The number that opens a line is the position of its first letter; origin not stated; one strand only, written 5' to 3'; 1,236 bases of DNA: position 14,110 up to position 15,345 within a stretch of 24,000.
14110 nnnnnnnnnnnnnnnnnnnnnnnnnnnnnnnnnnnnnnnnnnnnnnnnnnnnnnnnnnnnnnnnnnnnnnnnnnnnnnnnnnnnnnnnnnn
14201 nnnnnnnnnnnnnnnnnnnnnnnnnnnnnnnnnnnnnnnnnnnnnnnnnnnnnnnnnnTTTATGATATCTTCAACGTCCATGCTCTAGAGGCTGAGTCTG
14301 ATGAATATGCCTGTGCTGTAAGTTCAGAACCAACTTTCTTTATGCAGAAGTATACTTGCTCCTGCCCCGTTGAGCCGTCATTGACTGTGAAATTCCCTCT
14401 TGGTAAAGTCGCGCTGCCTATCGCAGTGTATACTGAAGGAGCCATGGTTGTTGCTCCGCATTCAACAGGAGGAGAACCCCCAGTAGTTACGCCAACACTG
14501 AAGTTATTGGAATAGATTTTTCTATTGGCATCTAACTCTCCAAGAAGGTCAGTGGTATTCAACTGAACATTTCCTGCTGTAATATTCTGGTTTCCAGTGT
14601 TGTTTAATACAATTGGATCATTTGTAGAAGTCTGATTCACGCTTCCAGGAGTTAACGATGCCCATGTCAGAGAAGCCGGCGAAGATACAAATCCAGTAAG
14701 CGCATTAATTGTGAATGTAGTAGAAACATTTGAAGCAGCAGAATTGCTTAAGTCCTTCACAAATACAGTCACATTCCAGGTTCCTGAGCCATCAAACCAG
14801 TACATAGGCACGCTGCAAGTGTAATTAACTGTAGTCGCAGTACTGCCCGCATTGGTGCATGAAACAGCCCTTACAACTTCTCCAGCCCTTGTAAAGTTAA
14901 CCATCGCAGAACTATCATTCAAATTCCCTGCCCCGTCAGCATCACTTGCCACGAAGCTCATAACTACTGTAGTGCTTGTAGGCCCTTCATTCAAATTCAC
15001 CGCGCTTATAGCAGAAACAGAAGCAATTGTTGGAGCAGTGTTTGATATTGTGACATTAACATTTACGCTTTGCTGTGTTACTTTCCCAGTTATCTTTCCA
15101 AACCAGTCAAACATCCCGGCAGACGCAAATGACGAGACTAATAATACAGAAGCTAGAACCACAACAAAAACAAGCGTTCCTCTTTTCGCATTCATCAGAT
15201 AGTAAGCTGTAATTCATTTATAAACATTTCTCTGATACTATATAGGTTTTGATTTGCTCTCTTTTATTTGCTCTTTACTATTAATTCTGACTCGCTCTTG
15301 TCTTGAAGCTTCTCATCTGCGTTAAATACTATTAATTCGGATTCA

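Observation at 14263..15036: Secreted stand-alone copy of the giant protein's membrane-proximal 252-aa module; ~750-bp direct repeats bracket the cluster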

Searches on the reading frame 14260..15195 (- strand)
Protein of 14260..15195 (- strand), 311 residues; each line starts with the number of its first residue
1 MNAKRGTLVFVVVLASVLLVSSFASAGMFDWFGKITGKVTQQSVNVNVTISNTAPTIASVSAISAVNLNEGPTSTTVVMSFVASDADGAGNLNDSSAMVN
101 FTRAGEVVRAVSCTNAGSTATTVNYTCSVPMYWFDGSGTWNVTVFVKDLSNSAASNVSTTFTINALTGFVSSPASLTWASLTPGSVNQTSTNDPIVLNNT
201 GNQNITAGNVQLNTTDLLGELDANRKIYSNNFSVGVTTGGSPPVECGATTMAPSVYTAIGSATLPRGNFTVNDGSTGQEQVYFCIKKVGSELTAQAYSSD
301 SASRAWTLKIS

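Call 7: search_protein_families(library=pfam, proteins=[window:14260-15195:-], max_evalue=0.01)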
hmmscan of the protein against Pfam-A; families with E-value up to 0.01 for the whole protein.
window:14260-15195:- (311 aa): 0 families

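Call 13: find_homologous_proteins(query=window:14260-15195:-)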
Query window:14260-15195:- (311 aa): 69 proteins with E <= 0.001 among 4210 candidates.
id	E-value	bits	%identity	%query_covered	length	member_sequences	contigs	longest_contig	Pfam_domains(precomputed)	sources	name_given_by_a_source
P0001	2.9e-191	652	100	100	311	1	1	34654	-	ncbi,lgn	-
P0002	1.6e-158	545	81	100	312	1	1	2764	-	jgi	jgi:hypothetical protein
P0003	3.4e-143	495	75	100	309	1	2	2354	-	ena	-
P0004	1.2e-132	460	73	92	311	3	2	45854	-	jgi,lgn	jgi:hypothetical protein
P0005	1.6e-125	437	67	99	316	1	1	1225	-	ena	-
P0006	4.6e-113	396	62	98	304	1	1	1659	-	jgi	jgi:hypothetical protein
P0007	4.7e-111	389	64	98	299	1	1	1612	-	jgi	jgi:hypothetical protein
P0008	2.1e-109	384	60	100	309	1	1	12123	-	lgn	-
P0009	5.8e-104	366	56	97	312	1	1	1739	-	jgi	jgi:hypothetical protein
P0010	1.4e-102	361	57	100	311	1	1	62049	-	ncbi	-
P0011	5.4e-93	330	51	100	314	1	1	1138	-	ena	-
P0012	1.2e-90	322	51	97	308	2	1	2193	-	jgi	jgi:hypothetical protein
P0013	2.0e-83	299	48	100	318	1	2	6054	-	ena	-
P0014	3.3e-78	281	49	92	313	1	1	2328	-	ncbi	ncbi:MAG: hypothetical protein ABIH92_02690 [Nanoarchaeota archaeon]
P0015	1.3e-75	273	49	90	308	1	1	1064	-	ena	-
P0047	8.9e-55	205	46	78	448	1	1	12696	-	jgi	-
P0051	4.0e-52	196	41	100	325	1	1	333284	-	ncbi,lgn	-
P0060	9.4e-48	181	40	98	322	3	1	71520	-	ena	-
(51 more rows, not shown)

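Call 14: search_solved_structures(query=window:14260-15195:-, max_evalue=10)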
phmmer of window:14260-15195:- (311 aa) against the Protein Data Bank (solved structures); distinct sequences matched with E-value up to 10: 0.

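Call 18: find_encoding_contigs(protein=P0001, flank=10000, max_places=3)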
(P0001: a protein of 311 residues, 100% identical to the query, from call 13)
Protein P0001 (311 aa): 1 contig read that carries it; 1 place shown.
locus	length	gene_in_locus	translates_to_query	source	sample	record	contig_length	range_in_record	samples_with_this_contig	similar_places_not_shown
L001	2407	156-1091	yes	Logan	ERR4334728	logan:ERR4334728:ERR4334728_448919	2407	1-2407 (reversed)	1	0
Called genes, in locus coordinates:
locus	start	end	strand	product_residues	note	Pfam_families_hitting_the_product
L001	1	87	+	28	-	?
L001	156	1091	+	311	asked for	-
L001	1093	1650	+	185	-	-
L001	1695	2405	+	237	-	?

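Call 19: find_encoding_contigs(protein=P0010, flank=10000, max_places=2)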
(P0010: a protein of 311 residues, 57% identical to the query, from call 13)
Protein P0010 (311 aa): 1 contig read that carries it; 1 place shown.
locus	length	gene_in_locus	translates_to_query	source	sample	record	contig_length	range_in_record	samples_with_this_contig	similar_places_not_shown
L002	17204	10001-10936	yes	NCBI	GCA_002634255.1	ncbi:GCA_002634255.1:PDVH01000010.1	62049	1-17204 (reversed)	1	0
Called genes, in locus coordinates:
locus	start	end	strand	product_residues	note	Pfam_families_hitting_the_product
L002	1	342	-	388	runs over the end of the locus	PF04894:Nre_N, PF04895:Nre_C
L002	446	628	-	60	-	-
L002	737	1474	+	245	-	PF04402:SIMPL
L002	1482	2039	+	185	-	PF01022:HTH_5, PF12840:HTH_20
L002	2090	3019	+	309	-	-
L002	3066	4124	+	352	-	PF01368:DHH, PF02272:DHHA1 (weak)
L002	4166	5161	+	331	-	PF01916:DS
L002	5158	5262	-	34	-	-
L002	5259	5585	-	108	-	-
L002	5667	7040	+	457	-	PF02934:GatB_N, PF02637:GatB_Yqey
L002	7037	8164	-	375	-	PF01490:Aa_trans, PF03222:Trp_Tyr_perm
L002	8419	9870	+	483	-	PF13205:Big_5, PF02368:Big_2, PF11999:Ice_binding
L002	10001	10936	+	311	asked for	-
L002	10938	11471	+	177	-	-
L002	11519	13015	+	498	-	-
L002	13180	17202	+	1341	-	?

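Call 20: find_encoding_contigs(protein=P0004, flank=10000, max_places=2)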
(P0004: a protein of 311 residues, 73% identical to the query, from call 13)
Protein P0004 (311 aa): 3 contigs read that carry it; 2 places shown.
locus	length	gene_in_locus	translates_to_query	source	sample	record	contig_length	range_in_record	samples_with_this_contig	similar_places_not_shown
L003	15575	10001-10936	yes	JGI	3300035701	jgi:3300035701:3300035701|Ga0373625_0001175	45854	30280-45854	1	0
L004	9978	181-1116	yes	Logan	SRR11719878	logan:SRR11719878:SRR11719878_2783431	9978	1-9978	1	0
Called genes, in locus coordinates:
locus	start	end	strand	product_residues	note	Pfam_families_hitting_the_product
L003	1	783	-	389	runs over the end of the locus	PF04894:Nre_N, PF04895:Nre_C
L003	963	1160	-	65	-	-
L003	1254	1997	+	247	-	PF04402:SIMPL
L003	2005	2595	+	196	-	PF12840:HTH_20, PF24267:HVO_1552_C (faint)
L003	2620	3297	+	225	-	-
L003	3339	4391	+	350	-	PF01368:DHH (weak), PF02272:DHHA1 (weak)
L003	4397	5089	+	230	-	PF01255:Prenyltransf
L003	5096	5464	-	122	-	PF01850:PIN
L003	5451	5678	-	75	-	-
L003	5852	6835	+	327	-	PF01916:DS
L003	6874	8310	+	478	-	PF02934:GatB_N, PF02637:GatB_Yqey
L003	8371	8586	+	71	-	-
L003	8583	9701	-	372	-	PF01490:Aa_trans, PF03222:Trp_Tyr_perm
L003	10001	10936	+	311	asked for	-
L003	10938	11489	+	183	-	PF10633:NPCBM_assoc (weak)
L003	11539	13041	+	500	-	-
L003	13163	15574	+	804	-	?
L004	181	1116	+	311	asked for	-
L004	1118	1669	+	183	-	PF10633:NPCBM_assoc (weak)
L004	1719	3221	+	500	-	-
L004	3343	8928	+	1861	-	PF13385:Laminin_G_3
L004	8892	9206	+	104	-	-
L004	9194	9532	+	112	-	-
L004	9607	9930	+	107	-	-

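Call 21: find_encoding_contigs(protein=P0051, flank=10000, max_places=2)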
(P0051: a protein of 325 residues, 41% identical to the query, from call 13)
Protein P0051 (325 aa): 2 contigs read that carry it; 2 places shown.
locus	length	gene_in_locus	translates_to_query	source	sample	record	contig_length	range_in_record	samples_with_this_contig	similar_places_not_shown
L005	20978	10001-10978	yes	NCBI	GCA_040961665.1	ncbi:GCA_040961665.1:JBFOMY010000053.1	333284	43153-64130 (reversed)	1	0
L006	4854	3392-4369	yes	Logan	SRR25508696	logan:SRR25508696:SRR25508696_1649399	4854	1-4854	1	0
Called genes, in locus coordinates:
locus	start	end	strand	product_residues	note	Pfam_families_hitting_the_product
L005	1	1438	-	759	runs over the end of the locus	PF00437:T2SSE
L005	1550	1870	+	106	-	-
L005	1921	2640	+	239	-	-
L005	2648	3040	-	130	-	-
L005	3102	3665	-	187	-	-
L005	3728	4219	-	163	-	-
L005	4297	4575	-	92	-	PF05239:PRC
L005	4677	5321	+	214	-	PF02163:Peptidase_M50 (faint)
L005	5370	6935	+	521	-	PF00270:DEAD, PF04851:ResIII, PF21210:RNA_helicase_helical, PF00271:Helicase_C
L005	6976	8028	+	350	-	PF00478:IMPDH, PF03060:NMO (faint), PF01070:FMN_dh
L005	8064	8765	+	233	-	PF02732:ERCC4, PF12826:HHH_2 (weak), PF14520:HHH_5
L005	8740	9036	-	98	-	-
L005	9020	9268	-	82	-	-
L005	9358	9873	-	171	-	PF10469:AKAP7_NLS (weak), PF02834:LigT_PEase, PF13563:2_5_RNA_ligase2, PF02834:LigT_PEase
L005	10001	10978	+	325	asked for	-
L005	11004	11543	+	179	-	-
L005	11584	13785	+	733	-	-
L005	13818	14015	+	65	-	-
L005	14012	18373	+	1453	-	PF05239:PRC (weak)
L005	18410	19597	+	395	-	PF20030:bpMoxR, PF07726:AAA_3, PF07728:AAA_5, PF17863:AAA_lid_2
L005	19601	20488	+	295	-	PF01882:DUF58, PF13519:VWA_2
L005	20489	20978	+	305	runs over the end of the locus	PF00092:VWA, PF13519:VWA_2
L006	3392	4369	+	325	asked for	-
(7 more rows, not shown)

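Call 22: find_encoding_contigs(protein=P0060, flank=10000, max_places=2)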
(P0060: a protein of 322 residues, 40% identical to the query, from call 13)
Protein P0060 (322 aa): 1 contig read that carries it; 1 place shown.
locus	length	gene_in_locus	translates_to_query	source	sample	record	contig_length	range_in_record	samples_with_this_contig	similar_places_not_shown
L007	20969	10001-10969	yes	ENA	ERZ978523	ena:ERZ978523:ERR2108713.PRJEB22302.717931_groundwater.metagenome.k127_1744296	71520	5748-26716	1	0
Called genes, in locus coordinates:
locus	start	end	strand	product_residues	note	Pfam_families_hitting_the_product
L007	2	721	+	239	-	PF00254:FKBP_C, PF22199:FKBP26_IF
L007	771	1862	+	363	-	PF00091:Tubulin, PF12327:FtsZ_C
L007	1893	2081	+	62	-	-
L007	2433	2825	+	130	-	-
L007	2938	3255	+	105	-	PF01909:NTP_transf_2, PF18765:Polbeta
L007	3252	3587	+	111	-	PF01934:HepT-like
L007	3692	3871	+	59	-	-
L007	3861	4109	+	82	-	PF05016:ParE_toxin (weak)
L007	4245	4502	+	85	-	-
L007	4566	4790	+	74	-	-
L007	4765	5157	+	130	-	PF01850:PIN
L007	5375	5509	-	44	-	PF04255:DUF433 (weak)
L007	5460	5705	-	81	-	PF04255:DUF433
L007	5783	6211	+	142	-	-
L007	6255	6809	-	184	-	PF04307:YdjM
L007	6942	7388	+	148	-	-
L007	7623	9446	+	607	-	PF01909:NTP_transf_2, PF18765:Polbeta (weak)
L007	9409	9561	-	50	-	-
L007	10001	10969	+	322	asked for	-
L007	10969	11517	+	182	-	PF00746:Gram_pos_anchor (faint)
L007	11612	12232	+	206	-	-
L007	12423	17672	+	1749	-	PF19077:Big_13 (faint), PF09136:Glucodextran_B (weak), PF13385:Laminin_G_3, PF08281:Sigma70_r4_2 (weak)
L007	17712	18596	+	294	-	-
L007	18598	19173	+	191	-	-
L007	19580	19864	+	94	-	PF02697:VAPB_antitox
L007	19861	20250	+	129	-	PF01850:PIN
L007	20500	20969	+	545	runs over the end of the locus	-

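Call 26: predict_structure(alignment_id=A1)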
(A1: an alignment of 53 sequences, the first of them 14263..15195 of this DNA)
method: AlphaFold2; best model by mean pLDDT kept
length: 311 residues; sequences in the alignment: 53
mean_pLDDT: 91.5   pTM: 0.76
mean pLDDT of the five models: 91.5, 90.4, 89.5, 88.8, 87.4
residues with pLDDT >= 90: 248; 70-90: 35; 50-70: 24; < 50: 4
segments of 3 or more residues with pLDDT < 50: none
pLDDT, mean of each block of 10 residues (from residue 1): 64 84 57 57 78 95 97 97 97 98 97 98 98 98 98 89 98 95 97 97 97 96 96 97 96 96 97 94 98 92 89 89
secondary structure, 60 per line:
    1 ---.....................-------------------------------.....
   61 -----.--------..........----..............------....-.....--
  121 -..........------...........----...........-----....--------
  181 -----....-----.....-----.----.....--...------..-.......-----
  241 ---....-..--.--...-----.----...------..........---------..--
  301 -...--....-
elements in order: H4-24 E56-60 E75-84 E92-102 E109-112 E114-118 E122-131 E138-148 E153-163 E169-172 E186-189 E195-199 E210-214 E217-219 E232-235 H244-247 E256-258 E278-287 E307-310

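Call 29: fold_search(model_id=the predicted structure, library=pdb)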
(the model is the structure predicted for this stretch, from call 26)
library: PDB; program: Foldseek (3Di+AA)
matches with E <= 10: 1703; with E <= 0.001: 9
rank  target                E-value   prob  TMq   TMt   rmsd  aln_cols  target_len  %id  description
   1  3f84_B                2.8e-04  1.00  0.32  0.32  10.4       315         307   11  Structure of fusion complex of major pilin CfaB and major pilin CfaB of CFA/I pilus from ETEC E. coli (released 2009-08-11)
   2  4kkp_B                3.1e-04  0.99  0.20  0.26  20.8       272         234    9  Crystal structure of Vibrio cholerae RbmA (crystal form 2) (released 2013-05-22)
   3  4kkq_A                6.9e-04  0.99  0.22  0.29  20.8       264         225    9  Crystal structure of Vibrio cholerae RbmA (crystal form 1) (released 2013-05-22)
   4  4kkp_A                7.7e-04  0.98  0.21  0.27  20.3       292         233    9  Crystal structure of Vibrio cholerae RbmA (crystal form 2) (released 2013-05-22)
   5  6dc3_L                8.1e-04  0.98  0.21  0.28  18.5       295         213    8  RSV prefusion F bound to RSD5 Fab (released 2019-07-10)
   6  7ua8_H                8.5e-04  0.96  0.21  0.27  21.8       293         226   12  Pfs230 D1 domain in complex with 230AL-20 (released 2023-02-15)
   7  1wcq_A                9.4e-04  0.99  0.25  0.14  15.6       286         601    9  Mutagenesis of the Nucleophilic Tyrosine in a Bacterial Sialidase to Phenylalanine. (released 2005-10-12)
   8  4kkr_A                9.9e-04  0.99  0.23  0.30  20.6       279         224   10  Crystal structure of Vibrio cholerae RbmA (crystal form 3) (released 2013-05-22)
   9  4be6_A                9.9e-04  0.99  0.23  0.30  21.0       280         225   10  V. cholera biofilm scaffolding protein RbmA (released 2013-12-18)
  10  4ouo                  1.1e-03  0.87  0.18  0.22  17.0       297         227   12  anti-Bla g 1 scFv (released 2014-03-05)
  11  2ber                  1.4e-03  0.98  0.24  0.13  14.1       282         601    9  Y370G Active Site Mutant of the Sialidase from Micromonospora viridifaciens in complex with beta-Neu5Ac (sialic acid). (released 2005-04-04)
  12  7ua8_I                1.5e-03  0.92  0.20  0.26  21.9       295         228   12  Pfs230 D1 domain in complex with 230AL-20 (released 2023-02-15)
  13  4kkq_B                1.6e-03  0.97  0.22  0.28  20.6       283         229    9  Crystal structure of Vibrio cholerae RbmA (crystal form 1) (released 2013-05-22)
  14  7tuf_C                1.6e-03  0.97  0.27  0.25  10.6       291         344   11  Crystal structure of Tapasin in complex with PaSta1-Fab (released 2022-09-07)
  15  7rco_E                1.7e-03  0.93  0.22  0.29  16.2       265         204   12  Crystal structure of human TGF-beta-2 bound to 4A11.V2 Fab (released 2021-09-29)
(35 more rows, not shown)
